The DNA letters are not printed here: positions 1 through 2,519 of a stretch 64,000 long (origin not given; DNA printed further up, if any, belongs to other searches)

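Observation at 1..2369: IleRS-family paralog with both class I catalytic signatures (HIGH and KMSKS) degenerate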

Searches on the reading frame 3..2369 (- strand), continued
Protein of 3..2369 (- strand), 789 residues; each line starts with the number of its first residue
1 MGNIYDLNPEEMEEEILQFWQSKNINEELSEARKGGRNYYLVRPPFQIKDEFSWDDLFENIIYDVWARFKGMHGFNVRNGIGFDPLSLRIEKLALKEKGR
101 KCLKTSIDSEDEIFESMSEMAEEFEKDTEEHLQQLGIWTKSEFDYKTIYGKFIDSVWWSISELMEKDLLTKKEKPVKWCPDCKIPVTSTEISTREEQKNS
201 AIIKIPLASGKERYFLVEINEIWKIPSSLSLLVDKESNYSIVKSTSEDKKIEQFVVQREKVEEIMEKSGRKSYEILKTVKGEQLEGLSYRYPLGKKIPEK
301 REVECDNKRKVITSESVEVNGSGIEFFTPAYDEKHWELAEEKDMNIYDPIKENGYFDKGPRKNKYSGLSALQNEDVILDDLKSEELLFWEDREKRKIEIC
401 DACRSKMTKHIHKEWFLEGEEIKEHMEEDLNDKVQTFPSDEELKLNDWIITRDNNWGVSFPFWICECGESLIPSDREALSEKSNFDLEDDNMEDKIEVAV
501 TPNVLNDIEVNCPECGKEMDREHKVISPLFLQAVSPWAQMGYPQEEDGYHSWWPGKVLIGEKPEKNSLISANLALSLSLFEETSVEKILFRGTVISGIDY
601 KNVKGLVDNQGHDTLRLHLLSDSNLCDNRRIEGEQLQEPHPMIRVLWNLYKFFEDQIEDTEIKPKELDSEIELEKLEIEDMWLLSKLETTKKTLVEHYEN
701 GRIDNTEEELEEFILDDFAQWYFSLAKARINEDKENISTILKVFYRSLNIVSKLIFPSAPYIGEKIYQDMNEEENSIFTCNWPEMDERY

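Call 29: list_cluster_members(proteins=[P0001, P0002, P0003, P0004, P0009, P0010, P0021, P0024, P0026, P0020])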
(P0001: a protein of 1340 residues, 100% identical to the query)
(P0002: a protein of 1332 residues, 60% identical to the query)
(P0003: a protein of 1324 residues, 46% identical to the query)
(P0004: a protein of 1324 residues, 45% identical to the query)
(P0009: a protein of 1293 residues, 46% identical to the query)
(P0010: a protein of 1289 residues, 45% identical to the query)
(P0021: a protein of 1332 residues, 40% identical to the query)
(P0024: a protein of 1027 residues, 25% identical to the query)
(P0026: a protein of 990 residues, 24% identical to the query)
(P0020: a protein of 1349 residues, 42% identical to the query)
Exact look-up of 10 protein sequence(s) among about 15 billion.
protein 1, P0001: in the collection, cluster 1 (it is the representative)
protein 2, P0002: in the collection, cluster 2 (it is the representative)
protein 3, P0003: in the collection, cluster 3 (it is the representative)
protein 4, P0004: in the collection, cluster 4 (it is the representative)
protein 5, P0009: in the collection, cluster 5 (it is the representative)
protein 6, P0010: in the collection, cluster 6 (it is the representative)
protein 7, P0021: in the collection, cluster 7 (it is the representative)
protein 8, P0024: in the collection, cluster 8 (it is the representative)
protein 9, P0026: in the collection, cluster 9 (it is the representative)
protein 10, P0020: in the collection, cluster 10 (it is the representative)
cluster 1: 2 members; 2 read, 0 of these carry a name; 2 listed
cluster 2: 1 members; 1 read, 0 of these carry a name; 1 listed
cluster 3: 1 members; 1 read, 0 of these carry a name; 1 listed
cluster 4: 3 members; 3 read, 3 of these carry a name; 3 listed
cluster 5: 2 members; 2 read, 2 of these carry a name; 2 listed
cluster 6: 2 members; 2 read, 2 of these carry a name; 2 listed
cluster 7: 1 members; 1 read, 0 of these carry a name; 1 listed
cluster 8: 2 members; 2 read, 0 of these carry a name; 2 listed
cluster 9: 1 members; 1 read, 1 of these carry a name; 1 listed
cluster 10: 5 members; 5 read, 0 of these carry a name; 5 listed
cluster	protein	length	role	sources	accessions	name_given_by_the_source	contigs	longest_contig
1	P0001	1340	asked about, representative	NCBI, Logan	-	-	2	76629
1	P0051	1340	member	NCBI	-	-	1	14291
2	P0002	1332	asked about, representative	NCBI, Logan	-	-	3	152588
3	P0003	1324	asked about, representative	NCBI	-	-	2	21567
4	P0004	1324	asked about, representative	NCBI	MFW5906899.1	MAG: DUF835 domain-containing protein [Candidatus Natronoplasma sp.]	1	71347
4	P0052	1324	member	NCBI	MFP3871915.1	MAG: DUF835 domain-containing protein [Candidatus Aenigmatarchaeota archaeon]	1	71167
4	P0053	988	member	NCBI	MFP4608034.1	MAG: class I tRNA ligase family protein, partial [Candidatus Aenigmatarchaeota archaeon]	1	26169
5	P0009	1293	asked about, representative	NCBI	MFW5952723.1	MAG: class I tRNA ligase family protein [Candidatus Natronoplasma sp.]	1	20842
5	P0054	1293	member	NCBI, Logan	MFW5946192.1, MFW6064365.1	MAG: class I tRNA ligase family protein [Candidatus Natronoplasma sp.]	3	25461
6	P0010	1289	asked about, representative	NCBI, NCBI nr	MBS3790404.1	MAG: class I tRNA ligase family protein [Candidatus Thermoplasmatota archaeon] | class I tRNA ligase family protein [Candidatus Thermoplasmatota archaeon]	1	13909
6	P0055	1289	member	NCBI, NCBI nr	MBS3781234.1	MAG: class I tRNA ligase family protein [Candidatus Thermoplasmatota archaeon] | class I tRNA ligase family protein [Candidatus Thermoplasmatota archaeon]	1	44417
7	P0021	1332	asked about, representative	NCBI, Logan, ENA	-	-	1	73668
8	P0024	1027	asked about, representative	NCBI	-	-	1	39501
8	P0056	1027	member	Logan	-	-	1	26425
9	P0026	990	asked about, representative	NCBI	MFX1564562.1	MAG: isoleucine--tRNA ligase [Promethearchaeota archaeon]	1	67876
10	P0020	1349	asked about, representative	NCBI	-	-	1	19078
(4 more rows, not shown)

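Call 30: find_encoding_contigs(protein=P0024, flank=6000, max_places=4)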
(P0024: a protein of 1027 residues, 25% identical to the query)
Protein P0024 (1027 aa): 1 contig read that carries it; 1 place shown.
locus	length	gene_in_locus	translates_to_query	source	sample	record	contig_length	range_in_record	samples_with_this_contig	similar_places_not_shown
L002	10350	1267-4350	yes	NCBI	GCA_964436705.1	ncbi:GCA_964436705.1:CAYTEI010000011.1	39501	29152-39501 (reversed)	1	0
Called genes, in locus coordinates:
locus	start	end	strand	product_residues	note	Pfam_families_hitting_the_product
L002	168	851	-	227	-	PF01168:Ala_racemase_N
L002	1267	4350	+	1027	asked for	PF00133:tRNA-synt_1, PF01921:tRNA-synt_1f (faint), PF09334:tRNA-synt_1g, PF13603:tRNA-synt_1_2 (faint), PF09334:tRNA-synt_1g, PF01406:tRNA-synt_1e (weak), PF08264:Anticodon_1, PF19302:DUF5915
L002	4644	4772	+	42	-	-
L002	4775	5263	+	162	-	PF01257:2Fe-2S_thioredx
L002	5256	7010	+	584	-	PF01512:Complex1_51K, PF12797:Fer4_2 (faint), PF10589:NADH_4Fe-4S, PF13237:Fer4_10, PF14697:Fer4_21, PF12838:Fer4_7, PF13187:Fer4_9, PF00037:Fer4 (weak)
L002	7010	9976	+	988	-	PF13510:Fer2_4, PF14691:Fer4_20, PF07992:Pyr_redox_2, PF13450:NAD_binding_8, PF13738:Pyr_redox_3, PF00070:Pyr_redox (weak), PF22117:Fer4_Nqo3, PF04879:Molybdop_Fe4S4 (weak), +1 more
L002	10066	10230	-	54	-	-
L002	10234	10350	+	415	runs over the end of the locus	PF02812:ELFV_dehydrog_N, PF00208:ELFV_dehydrog, PF02826:2-Hacid_dh_C (weak)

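Call 31: find_encoding_contigs(protein=P0002, flank=10000, max_places=3)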
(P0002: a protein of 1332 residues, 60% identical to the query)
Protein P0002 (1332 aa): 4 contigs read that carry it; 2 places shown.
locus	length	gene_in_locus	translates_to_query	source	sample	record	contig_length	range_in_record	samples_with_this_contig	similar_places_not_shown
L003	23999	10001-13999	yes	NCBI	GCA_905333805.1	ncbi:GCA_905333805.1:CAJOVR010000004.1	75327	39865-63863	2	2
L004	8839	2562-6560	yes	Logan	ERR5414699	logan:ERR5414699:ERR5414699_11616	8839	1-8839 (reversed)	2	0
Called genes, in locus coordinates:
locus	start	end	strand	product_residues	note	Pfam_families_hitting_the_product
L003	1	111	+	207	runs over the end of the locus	PF01917:Flagellin_arch-type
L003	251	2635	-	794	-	PF07705:CARDB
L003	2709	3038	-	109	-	-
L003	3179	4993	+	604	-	PF08439:Peptidase_M3_N, PF01432:Peptidase_M3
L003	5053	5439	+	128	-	PF21485:IF5A-like_N, PF01287:eIF-5a (faint)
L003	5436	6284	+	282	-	PF00491:Arginase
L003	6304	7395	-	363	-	PF00091:Tubulin, PF12327:FtsZ_C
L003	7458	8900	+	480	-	PF00890:FAD_binding_2 (faint), PF01134:GIDA (weak), PF07992:Pyr_redox_2, PF12831:FAD_oxidored (weak), PF13450:NAD_binding_8 (weak), PF13738:Pyr_redox_3, PF00070:Pyr_redox, PF02852:Pyr_redox_dim, +2 more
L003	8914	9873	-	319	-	PF10938:YfdX (faint)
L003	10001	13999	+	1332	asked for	PF00133:tRNA-synt_1, PF08264:Anticodon_1, PF19302:DUF5915, PF14520:HHH_5, PF05763:DUF835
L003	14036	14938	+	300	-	PF02558:ApbA, PF08546:ApbA_C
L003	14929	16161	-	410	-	PF00919:UPF0004, PF04055:Radical_SAM, PF01938:TRAM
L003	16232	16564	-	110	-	-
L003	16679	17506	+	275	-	PF00795:CN_hydrolase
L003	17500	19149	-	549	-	PF00361:Proton_antipo_M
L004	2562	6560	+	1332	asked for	PF00133:tRNA-synt_1, PF08264:Anticodon_1, PF19302:DUF5915, PF14520:HHH_5, PF05763:DUF835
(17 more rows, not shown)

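Call 33: find_related_loci(query=A1, collection=genome_contigs, flank=10000)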
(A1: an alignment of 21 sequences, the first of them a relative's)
Query A1 (1340 aa) in genome_contigs; peptide patterns used: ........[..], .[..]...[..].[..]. (x = any residue, [..] = any of these).
69 stretches matched a pattern; 32 encode a relative of the query (tblastn E <= 1e-3); 32 distinct loci.
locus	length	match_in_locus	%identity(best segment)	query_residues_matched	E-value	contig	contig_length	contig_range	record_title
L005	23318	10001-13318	63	1-1119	0e+0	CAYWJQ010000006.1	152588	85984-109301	MAG TPA_asm: uncultured Thermoplasmata archaeon isolate ERP127260_co1_25 genome assembly, contig: NODE_8_length_152588_c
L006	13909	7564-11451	48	1-1338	0e+0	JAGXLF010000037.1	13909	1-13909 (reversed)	MAG: Thermoplasmatota archaeon isolate GSL_GSL3510_9 NODE_596_length_13909_cov_15.9601, whole genome shotgun sequence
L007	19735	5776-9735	48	1-1340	0e+0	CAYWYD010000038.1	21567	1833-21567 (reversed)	MAG TPA_asm: uncultured Thermoplasmata archaeon isolate ERP127260_co1_119 genome assembly, contig: NODE_978_length_21567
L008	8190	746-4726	47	1-1339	0e+0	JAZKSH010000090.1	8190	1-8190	MAG: Thermoplasmatota archaeon isolate NA-30cm_bin.11 NODE_1086_length_8190_cov_10.289736, whole genome shotgun sequence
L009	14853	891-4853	47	1-1340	0e+0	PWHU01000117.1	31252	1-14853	MAG: Thermoplasmata archaeon isolate T1Sed10_113R1 T1-Sed10-C966, whole genome shotgun sequence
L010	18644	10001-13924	46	1-1340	0e+0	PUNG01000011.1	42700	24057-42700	MAG: Thermoplasmata archaeon isolate B1Sed10_20 B1-Sed10-C558, whole genome shotgun sequence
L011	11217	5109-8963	47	9-1339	0e+0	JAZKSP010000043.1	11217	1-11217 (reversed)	MAG: Thermoplasmatota archaeon isolate NA-30cm_bin.7 NODE_681_length_11217_cov_18.486830, whole genome shotgun sequence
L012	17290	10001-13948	44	1-1340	0e+0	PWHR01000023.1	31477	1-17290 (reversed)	MAG: Thermoplasmata archaeon isolate T1Sed10_119m T1-Sed10-C954, whole genome shotgun sequence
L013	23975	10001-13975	45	7-1339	0e+0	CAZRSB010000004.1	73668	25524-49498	MAG TPA_asm: uncultured Thermoplasmata archaeon isolate binchicken_co32_354 genome assembly, contig: NODE_254_length_736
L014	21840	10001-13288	47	1-1106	0e+0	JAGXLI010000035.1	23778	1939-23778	MAG: Thermoplasmatota archaeon isolate GSL_GSL3510_12 NODE_236_length_23778_cov_9.32713, whole genome shotgun sequence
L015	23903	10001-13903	42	1-1339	0e+0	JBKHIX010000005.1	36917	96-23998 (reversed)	MAG: Thermoplasmata archaeon isolate D3M20_1 NODE_7_length_36917_cov_6.617736, whole genome shotgun sequence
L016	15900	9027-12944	41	1-1339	0e+0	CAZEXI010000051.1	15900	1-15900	MAG TPA_asm: uncultured Thermoplasmata archaeon isolate ERP127260_co1_32 genome assembly, contig: NODE_1612_length_15900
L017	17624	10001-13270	46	6-1103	0e+0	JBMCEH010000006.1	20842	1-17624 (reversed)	MAG: Candidatus Natronoplasma sp. isolate C4M09_28 NODE_630_length_20842_cov_7.549382, whole genome shotgun sequence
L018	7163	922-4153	48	7-1103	0e+0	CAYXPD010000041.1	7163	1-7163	MAG TPA_asm: uncultured Thermoplasmata archaeon isolate binchicken_co32_414 genome assembly, contig: NODE_18799_length_7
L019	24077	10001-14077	35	8-1340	0e+0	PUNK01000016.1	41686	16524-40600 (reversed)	MAG: Thermoplasmata archaeon isolate B1Sed10_191R1 B1-Sed10-C594, whole genome shotgun sequence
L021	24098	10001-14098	34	4-1339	0e+0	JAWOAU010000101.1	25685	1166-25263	MAG: Thermoplasmata archaeon isolate BLK2-2.bin.13 k191_1785531, whole genome shotgun sequence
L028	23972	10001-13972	48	1-1340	0e+0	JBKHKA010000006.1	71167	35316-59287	MAG: Candidatus Aenigmatarchaeota archaeon isolate D5M12_30 NODE_73_length_71167_cov_24.540232, whole genome shotgun seq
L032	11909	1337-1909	45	1136-1335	5e-43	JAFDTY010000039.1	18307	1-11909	MAG: Candidatus Haladaptatiplasma halalkaliphilum isolate HAP24 k141_743336_length_18307_cov_11.0000, whole genome shotg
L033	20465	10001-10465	52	1194-1335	5e-42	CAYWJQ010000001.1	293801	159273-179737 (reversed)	MAG TPA_asm: uncultured Thermoplasmata archaeon isolate ERP127260_co1_25 genome assembly, contig: NODE_1_length_293801_c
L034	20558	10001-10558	42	1189-1338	3e-39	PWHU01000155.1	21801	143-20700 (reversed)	MAG: Thermoplasmata archaeon isolate T1Sed10_113R1 T1-Sed10-C1931, whole genome shotgun sequence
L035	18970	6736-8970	34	1194-1337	4e-20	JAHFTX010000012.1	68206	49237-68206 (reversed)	MAG: Thermoplasmata archaeon isolate nzgw66 NODE_194_length_68207_cov_5.064419, whole genome shotgun sequence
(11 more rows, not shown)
